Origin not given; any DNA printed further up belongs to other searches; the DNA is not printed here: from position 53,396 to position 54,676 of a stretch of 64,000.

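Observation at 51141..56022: B12-riboswitch-controlled operon of T9SS-sorted surface proteins without a TonB-dependent transporter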

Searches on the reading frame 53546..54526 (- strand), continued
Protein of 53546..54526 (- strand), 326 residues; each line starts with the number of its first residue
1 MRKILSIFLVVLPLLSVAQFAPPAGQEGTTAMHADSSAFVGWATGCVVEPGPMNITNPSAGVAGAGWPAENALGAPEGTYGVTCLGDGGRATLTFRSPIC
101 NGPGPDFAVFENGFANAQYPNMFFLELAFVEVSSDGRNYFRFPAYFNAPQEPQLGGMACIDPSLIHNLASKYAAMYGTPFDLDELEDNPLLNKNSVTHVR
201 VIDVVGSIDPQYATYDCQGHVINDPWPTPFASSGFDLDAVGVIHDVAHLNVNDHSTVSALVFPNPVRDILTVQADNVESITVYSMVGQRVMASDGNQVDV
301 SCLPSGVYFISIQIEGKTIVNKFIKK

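Call 60: search_solved_structures(query=A4, max_evalue=10, show_alignments=0)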
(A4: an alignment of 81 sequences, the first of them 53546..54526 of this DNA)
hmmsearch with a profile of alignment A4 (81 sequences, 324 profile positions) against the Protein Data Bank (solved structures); distinct sequences matched with E-value up to 10: 14.
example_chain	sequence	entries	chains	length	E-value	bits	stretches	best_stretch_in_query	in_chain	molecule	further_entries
8glk_D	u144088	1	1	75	7e-08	34.8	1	252-323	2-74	Endonuclease I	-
7pzj_A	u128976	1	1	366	2e-07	33.4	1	246-319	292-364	Lipase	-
8glj_D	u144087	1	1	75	3.3e-07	32.6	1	251-323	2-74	Por secretion system C-terminal sorting domain-containing protein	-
5jvk_A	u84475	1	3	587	3.3e-05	26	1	243-323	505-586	Uncharacterized protein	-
9whd_A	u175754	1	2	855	0.00014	24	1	243-323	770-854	GH167 glycoside hydrolase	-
8h97_A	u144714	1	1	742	0.00021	23.4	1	247-322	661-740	Beta-agarase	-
8qb1_A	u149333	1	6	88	0.029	16.4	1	262-323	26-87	Mirolase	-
5ag8_A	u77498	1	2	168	0.12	14.3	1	231-323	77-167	GINGIPAIN R2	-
5hfs_A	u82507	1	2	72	0.2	13.6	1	264-323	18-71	Gingipain R2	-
7pq4_A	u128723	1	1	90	0.24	13.3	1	263-323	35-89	Arginine-specific cysteine proteinase (Arg-gingipain)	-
5ag9_A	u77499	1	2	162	0.33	12.9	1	263-323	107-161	Gingipain R2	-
4r9n_A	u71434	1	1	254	0.39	12.7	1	170-211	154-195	Lmo0547 protein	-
2p61_A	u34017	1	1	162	0.52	12.2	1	115-169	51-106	Hypothetical protein TM_1646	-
6jlu_G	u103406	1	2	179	0.58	12.1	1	10-86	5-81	Psb31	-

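Call 61: search_protein_families(library=pfam, alignment_id=A4, max_evalue=0.1)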
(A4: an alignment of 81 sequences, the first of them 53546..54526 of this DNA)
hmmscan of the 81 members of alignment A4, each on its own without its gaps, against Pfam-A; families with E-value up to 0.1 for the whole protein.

A. member 1, window:53546-54526:- (326 aa): 1 family
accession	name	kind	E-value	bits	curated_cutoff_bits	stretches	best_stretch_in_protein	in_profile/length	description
PF18962.6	Por_Secre_tail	-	1.3e-12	48.2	27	1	261-324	1-74/75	Secretion system C-terminal sorting domain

B. families by the number of members that match (of 81 scanned): 13 families
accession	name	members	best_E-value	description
PF18962.6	Por_Secre_tail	73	1.7e-13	Secretion system C-terminal sorting domain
PF11589.14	DUF3244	6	4.5e-05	Domain of unknown function (DUF3244)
PF13585.12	CHU_C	3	0.00092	CHU_C Type IX secretion signal domain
PF16967.11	TcfC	3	0.0056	E-set like domain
PF07589.16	PEP-CTERM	1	0.00022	PEP-CTERM motif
PF19910.5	DUF6383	1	0.00023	Domain of unknown function (DUF6383)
PF13860.13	FlgD_ig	1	0.00043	FlgD Ig-like domain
PF18708.6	MapZ_C2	1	0.015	MapZ extracellular C-terminal domain 2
PF13833.12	EF-hand_8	1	0.043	EF-hand domain pair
PF08031.17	BBE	1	0.067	Berberine and berberine like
PF14401.11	RLAN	1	0.074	RimK-like ATPgrasp N-terminal domain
PF17475.7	Binary_toxB_2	1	0.092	Clostridial binary toxin B/anthrax toxin PA domain 2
PF23623.1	GBD_IRG7_N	1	0.099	IRG7 N-terminal galactose binding domain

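Call 63: find_encoding_contigs(protein=P0142, flank=10000, max_places=2)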
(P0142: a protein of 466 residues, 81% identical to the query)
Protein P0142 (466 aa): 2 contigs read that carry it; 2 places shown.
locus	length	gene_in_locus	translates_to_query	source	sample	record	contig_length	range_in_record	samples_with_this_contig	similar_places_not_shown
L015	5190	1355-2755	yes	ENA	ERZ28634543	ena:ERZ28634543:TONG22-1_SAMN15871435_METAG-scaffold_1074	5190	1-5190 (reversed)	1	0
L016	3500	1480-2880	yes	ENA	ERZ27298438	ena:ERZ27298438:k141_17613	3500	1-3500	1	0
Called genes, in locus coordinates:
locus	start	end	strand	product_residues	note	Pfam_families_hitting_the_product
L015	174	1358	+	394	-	PF14478:DUF4430 (faint), PF18962:Por_Secre_tail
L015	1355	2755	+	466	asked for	PF14478:DUF4430 (faint), PF18962:Por_Secre_tail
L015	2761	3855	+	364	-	PF16819:DUF5074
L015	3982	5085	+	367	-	PF01497:Peripla_BP_2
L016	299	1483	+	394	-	PF14478:DUF4430 (faint), PF18962:Por_Secre_tail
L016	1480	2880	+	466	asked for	PF14478:DUF4430 (faint), PF18962:Por_Secre_tail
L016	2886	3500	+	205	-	?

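Call 68: find_related_loci(query=A2, collection=genome_contigs, flank=10000)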
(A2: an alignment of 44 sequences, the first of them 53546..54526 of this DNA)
Query A2 (326 aa) in genome_contigs; peptide patterns used: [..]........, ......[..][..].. (x = any residue, [..] = any of these).
600 stretches matched a pattern (row limit reached: there are more); 572 encode a relative of the query (tblastn E <= 1e-3); the best 80 are kept; 80 distinct loci.
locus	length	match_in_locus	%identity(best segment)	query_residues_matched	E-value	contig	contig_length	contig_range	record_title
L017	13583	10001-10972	73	1-325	2e-160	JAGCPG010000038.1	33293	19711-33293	MAG: Bacteroidales bacterium isolate RGIG9998 Yak_Reticulum-4__c157885, whole genome shotgun sequence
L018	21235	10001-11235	65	1-326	2e-144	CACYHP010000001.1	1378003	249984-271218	MAG: uncultured Bacteroidia bacterium isolate RUG11952 genome assembly, contig: RUG11952_asm_1, whole genome shotgun seq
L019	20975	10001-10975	61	1-326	5e-131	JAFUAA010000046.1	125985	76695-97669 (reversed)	MAG: Bacteroidales bacterium isolate RGIG4305 Roe_deer_Duodenum-2__c1559, whole genome shotgun sequence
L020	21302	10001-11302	71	1-326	3e-128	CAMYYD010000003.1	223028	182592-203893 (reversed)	MAG TPA_asm: uncultured Bacteroidales bacterium isolate SRR10912534_bin.55_metaWRAP_v1.3_MAG genome assembly, contig: ER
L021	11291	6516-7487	59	2-326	5e-126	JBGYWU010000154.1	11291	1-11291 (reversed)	MAG: Candidatus Limimorpha sp. isolate D-66_MAG_33 D-66__97986, whole genome shotgun sequence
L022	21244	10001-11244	58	1-326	2e-125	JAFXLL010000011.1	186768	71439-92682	MAG: Bacteroidales bacterium isolate RGIG6522 Sheep_Reticulum-1__c375690, whole genome shotgun sequence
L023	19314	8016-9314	73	1-326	2e-125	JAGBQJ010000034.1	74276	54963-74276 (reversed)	MAG: Bacteroidales bacterium isolate RGIG9351 Yak_Abomasum-5__c251934, whole genome shotgun sequence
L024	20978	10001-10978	59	1-326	1e-124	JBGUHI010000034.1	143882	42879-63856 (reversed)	MAG: Candidatus Limimorpha sp. isolate ruminal_MAG_354 ruminal_MAG_354_contig_0034, whole genome shotgun sequence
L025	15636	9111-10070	59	1-326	1e-122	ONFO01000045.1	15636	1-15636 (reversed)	uncultured Bacteroidales bacterium isolate RUG265 genome assembly, contig: scaffold_1575, whole genome shotgun sequence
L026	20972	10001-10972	56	2-326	2e-121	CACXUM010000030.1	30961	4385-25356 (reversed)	MAG: uncultured Bacteroidia bacterium isolate RUG11609 genome assembly, contig: RUG11609_asm_30, whole genome shotgun se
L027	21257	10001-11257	74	12-326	7e-120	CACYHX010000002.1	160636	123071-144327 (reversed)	MAG: uncultured Bacteroidia bacterium isolate RUG11958 genome assembly, contig: RUG11958_asm_2, whole genome shotgun seq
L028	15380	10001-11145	61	1-326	1e-119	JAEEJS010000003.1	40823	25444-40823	MAG: Bacteroidales bacterium isolate Tb.RUG.175 k141_486612_flag=0_multi=76.0039_len=40823, whole genome shotgun sequenc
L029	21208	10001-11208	55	1-326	4e-117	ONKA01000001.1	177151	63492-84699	uncultured Bacteroidales bacterium isolate RUG382 genome assembly, contig: scaffold_6, whole genome shotgun sequence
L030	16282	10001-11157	56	1-326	8e-115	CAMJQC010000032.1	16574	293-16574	MAG: uncultured Bacteroidales bacterium isolate SRR12081302_bin.11_metaWRAP_v1.3_MAG genome assembly, contig: ERZ1228977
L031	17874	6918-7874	55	1-326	8e-115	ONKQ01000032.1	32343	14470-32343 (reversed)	uncultured Bacteroidales bacterium isolate RUG390 genome assembly, contig: scaffold_278, whole genome shotgun sequence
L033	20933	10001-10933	54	5-322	7e-107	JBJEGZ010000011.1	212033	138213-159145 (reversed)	MAG: Candidatus Limimorpha sp. isolate PUNG01_bin.028 NODE_17_length_212033_cov_11.292762, whole genome shotgun sequence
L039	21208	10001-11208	47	1-326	5e-91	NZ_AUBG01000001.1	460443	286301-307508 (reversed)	Aequorivita capsosiphonis DSM 23843 G440DRAFT_scaffold00001.1_C, whole genome shotgun sequence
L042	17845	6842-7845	54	3-326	1e-90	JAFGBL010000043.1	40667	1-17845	MAG: Bacteroidales bacterium isolate Zod_Metabat.1032 k87_1576919, whole genome shotgun sequence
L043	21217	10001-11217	48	1-326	7e-90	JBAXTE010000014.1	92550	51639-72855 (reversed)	MAG: Bacteroidota bacterium isolate ELA627 MAG627_14, whole genome shotgun sequence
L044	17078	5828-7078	44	2-326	4e-89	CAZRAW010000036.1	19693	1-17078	MAG TPA_asm: uncultured Lentimicrobiaceae bacterium isolate SRP128015_co4_62 genome assembly, contig: NODE_598_length_19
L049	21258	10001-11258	47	1-325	1e-87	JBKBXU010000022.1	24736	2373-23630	MAG: Cytophagaceae bacterium isolate 21H_023.bin.6 NODE_1729_length_24736_cov_1.744505, whole genome shotgun sequence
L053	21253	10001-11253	47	9-326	2e-87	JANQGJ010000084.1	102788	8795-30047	MAG: Bacteroidales bacterium isolate PL23b_bin.4 k99_455942, whole genome shotgun sequence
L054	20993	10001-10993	50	3-324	3e-87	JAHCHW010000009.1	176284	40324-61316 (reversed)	MAG: Chitinophagales bacterium isolate TGS_BAC7 BAC7_9, whole genome shotgun sequence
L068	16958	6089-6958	49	16-313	2e-84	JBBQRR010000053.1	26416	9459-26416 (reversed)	MAG: Bacteroidia bacterium isolate Co_metawrap_1701 Cmw_1701_k141_1320011_length_26416_cov_9.9973, whole genome shotgun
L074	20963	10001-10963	45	4-325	2e-83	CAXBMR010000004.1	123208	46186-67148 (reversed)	MAG TPA_asm: uncultured Fluviicola sp. isolate ERR2762121_concoct_59 genome assembly, contig: ERZ3421540.321, whole geno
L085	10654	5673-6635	45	4-326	3e-82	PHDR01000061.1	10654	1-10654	MAG: Bacteroidetes bacterium HGW-Bacteroidetes-12 bjp_ig2158_scaffold_2580, whole genome shotgun sequence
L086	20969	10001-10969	46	1-326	2e-82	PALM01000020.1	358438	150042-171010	MAG: Flavobacteriales bacterium isolate SAT43 MHASMcontig_1042348, whole genome shotgun sequence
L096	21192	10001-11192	44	7-326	1e-81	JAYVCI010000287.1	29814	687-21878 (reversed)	MAG: Chitinophagaceae bacterium isolate GL30_UP_metabinner_1 GL30_UP_metabinner_1_286, whole genome shotgun sequence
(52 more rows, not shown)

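Call 75: search_protein_families(library=pfam, proteins=[L039:5958-7790:+, L043:7326-9251:+, L053:11252-13231:+, L042:8031-9944:+, L043:9248-10249:+, L049:8972-10228:+, L053:8942-10225:+, L086:8622-10001:+, L085:4538-5554:+, L044:4403-6040:+], max_evalue=0.001)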
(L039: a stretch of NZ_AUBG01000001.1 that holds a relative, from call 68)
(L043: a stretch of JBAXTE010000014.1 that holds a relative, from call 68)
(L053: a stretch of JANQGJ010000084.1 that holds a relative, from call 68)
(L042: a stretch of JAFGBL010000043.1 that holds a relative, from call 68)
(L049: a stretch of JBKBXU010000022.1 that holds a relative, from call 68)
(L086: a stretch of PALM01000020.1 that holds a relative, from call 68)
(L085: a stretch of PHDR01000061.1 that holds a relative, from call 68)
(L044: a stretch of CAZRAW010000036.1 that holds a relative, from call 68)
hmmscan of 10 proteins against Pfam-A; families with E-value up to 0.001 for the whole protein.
L039:5958-7790:+ (610 aa): 2 families
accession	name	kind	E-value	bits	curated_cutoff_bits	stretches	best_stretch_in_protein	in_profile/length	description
PF00593.30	TonB_dep_Rec_b-barrel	-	3.9e-35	123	27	1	192-584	42-436/436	TonB dependent receptor-like, beta-barrel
PF07715.20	Plug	-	2.8e-16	60.4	23.9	1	55-144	16-106/107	TonB-dependent Receptor Plug Domain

L043:7326-9251:+ (641 aa): 2 families
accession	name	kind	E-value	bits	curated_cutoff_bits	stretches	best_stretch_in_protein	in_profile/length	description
PF00593.30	TonB_dep_Rec_b-barrel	-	2.3e-17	64.4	27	1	238-607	38-436/436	TonB dependent receptor-like, beta-barrel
PF07715.20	Plug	-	6.4e-10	39.9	23.9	1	58-146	19-107/107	TonB-dependent Receptor Plug Domain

L053:11252-13231:+ (659 aa): 1 family
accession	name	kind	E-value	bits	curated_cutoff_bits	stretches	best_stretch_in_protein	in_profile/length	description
PF07715.20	Plug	-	9.9e-11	42.5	23.9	1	58-153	8-106/107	TonB-dependent Receptor Plug Domain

L042:8031-9944:+ (637 aa): 2 families
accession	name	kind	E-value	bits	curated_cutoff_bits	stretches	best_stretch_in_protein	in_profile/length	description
PF00593.30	TonB_dep_Rec_b-barrel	-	3.1e-23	83.8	27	1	335-608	149-436/436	TonB dependent receptor-like, beta-barrel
PF07715.20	Plug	-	7.2e-17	62.3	23.9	1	43-145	4-106/107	TonB-dependent Receptor Plug Domain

L043:9248-10249:+ (333 aa): 3 families
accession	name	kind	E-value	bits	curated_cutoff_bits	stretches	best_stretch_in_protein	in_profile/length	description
PF14717.12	DUF4465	-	2e-48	165.5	25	1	65-243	3-176/176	Domain of unknown function (DUF4465)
PF18962.6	Por_Secre_tail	-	4.4e-16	59.4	27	1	262-328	1-71/75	Secretion system C-terminal sorting domain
PF11589.14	DUF3244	-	0.00062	20.1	25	0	260-327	22-91/96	Domain of unknown function (DUF3244)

L049:8972-10228:+ (418 aa): 5 families
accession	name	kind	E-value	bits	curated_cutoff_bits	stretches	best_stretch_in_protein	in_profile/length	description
PF14717.12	DUF4465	-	1.1e-55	189.2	25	1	68-240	2-176/176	Domain of unknown function (DUF4465)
PF18962.6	Por_Secre_tail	-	1.5e-13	51.3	27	1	347-415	1-73/75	Secretion system C-terminal sorting domain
PF13927.12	Ig_3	-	5.8e-10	40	30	1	247-314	1-78/78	Immunoglobulin domain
PF13895.12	Ig_2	-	9.5e-09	35.8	27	1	247-327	1-78/79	Immunoglobulin domain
PF07679.22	I-set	-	3.5e-07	30.6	23.7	1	248-326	1-88/90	Immunoglobulin I-set domain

L053:8942-10225:+ (427 aa): 1 family
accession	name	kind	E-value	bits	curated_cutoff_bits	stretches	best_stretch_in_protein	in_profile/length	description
PF18962.6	Por_Secre_tail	-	1.5e-14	54.4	27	1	354-424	1-74/75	Secretion system C-terminal sorting domain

L086:8622-10001:+ (459 aa): 1 family
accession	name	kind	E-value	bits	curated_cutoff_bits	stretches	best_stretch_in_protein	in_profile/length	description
PF18962.6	Por_Secre_tail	-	1.3e-12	48.2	27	1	390-458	2-75/75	Secretion system C-terminal sorting domain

L085:4538-5554:+ (338 aa): 2 families
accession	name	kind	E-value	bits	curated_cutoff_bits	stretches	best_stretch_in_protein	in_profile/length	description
PF14717.12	DUF4465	-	1e-49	169.7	25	1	78-249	3-176/176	Domain of unknown function (DUF4465)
PF18962.6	Por_Secre_tail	-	5e-13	49.6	27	1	267-336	1-74/75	Secretion system C-terminal sorting domain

L044:4403-6040:+ (545 aa): 2 families
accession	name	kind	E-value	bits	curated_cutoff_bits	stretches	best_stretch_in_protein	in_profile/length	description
PF14717.12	DUF4465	-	1.1e-111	371.6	25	2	283-455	2-176/176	Domain of unknown function (DUF4465)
PF18962.6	Por_Secre_tail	-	1.2e-13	51.5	27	1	476-543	1-74/75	Secretion system C-terminal sorting domain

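Call 77: search_protein_families(library=pfam, proteins=[L024:12200-13033:+, L024:13038-14027:+, L024:14102-15664:+, L024:15667-16263:+, L026:12210-13070:+, L026:13075-14061:+, L074:6007-6963:+, L033:9222-9983:+, L020:10001-11305:+], max_evalue=0.001)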
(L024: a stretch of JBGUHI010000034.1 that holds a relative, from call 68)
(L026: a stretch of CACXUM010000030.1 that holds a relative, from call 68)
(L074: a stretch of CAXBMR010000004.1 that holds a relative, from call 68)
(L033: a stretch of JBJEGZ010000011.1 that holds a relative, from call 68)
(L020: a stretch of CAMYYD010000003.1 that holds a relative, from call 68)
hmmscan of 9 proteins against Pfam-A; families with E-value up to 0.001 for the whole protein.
L024:12200-13033:+ (277 aa): 1 family
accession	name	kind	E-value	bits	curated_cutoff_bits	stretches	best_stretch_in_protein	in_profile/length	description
PF02963.22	EcoRI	-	1.2e-149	496.8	22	1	17-273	1-257/257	Restriction endonuclease EcoRI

L024:13038-14027:+ (329 aa): 1 family
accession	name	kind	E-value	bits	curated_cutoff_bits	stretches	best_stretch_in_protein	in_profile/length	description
PF13651.11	EcoRI_methylase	-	1.2e-133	446.2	26.4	1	10-302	2-305/345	Adenine-specific methyltransferase EcoRI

L024:14102-15664:+ (520 aa): 4 families
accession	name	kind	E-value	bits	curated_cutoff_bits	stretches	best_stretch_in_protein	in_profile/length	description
PF13175.12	AAA_15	-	4.5e-24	86.2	32.1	1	11-454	2-374/374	AAA ATPase domain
PF13304.12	AAA_21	-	1.8e-15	58.2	27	1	33-454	1-303/304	AAA domain, putative AbiEii toxin, Type IV TA system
PF02463.25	SMC_N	-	3.9e-05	23.6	40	1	12-96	2-93/220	RecF/RecN/SMC N terminal domain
PF13555.12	AAA_29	-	0.00099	19.3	27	0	13-65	2-57/61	P-loop containing region of AAA domain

L024:15667-16263:+ (198 aa): 0 families

L026:12210-13070:+ (286 aa): 1 family
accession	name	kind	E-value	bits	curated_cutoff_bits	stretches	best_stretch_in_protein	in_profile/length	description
PF02963.22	EcoRI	-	1.9e-150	499.5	22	1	26-282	1-257/257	Restriction endonuclease EcoRI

L026:13075-14061:+ (328 aa): 1 family
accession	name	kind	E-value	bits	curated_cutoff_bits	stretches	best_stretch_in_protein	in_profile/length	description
PF13651.11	EcoRI_methylase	-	8.3e-133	443.4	26.4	1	10-302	2-305/345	Adenine-specific methyltransferase EcoRI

L074:6007-6963:+ (318 aa): 2 families
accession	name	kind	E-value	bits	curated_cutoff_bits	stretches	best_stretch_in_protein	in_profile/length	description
PF14717.12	DUF4465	-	6.5e-43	147.6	25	1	58-235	2-176/176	Domain of unknown function (DUF4465)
PF18962.6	Por_Secre_tail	-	3.3e-11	43.7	27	1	253-317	2-74/75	Secretion system C-terminal sorting domain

L033:9222-9983:+ (253 aa): 2 families
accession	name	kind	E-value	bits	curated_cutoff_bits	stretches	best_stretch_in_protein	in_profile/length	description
PF18962.6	Por_Secre_tail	-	1.4e-11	45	27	1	178-252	1-75/75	Secretion system C-terminal sorting domain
PF14478.12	DUF4430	-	1.7e-07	32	23.8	1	80-139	11-68/72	Domain of unknown function (DUF4430)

L020:10001-11305:+ (434 aa): 1 family
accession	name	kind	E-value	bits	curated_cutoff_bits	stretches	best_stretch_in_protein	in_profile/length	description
PF18962.6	Por_Secre_tail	-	7.6e-14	52.2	27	1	367-433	1-75/75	Secretion system C-terminal sorting domain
